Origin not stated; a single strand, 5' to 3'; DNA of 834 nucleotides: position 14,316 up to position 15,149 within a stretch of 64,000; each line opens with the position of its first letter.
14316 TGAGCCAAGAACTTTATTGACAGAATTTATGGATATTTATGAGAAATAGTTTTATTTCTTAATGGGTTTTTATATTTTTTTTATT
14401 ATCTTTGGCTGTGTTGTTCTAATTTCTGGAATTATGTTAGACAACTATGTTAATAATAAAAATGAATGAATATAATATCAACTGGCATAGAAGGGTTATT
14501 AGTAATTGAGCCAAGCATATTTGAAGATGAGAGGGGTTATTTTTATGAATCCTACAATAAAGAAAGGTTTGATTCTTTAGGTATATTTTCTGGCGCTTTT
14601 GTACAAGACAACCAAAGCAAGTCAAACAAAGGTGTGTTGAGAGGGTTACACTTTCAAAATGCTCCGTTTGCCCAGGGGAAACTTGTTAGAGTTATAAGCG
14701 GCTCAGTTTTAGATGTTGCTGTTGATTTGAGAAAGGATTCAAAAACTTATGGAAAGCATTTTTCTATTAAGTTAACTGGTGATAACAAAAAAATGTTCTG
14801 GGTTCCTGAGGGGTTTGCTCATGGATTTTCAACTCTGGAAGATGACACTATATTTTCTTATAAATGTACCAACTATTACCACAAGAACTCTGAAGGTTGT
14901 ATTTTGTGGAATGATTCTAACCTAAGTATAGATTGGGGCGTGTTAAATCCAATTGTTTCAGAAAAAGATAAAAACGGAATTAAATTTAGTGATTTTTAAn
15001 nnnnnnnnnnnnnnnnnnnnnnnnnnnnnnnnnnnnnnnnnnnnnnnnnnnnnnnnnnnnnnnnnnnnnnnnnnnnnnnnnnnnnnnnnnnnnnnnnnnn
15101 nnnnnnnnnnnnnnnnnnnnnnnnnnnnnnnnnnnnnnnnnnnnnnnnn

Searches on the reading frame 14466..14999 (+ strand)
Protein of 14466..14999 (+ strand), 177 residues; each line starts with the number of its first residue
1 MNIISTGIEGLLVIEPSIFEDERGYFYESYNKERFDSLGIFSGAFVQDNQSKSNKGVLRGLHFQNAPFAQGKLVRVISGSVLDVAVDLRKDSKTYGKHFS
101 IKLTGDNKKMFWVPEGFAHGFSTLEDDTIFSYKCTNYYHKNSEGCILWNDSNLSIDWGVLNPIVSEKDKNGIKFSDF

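Call 58: search_protein_families(library=pfam, proteins=[window:14466-14999:+], max_evalue=0.001)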
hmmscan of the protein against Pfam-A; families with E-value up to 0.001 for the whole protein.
window:14466-14999:+ (177 aa): 1 family
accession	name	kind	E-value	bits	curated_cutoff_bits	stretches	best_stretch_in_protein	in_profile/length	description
PF00908.23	dTDP_sugar_isom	-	7e-72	241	27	1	6-175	2-167/168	dTDP-4-dehydrorhamnose 3,5-epimerase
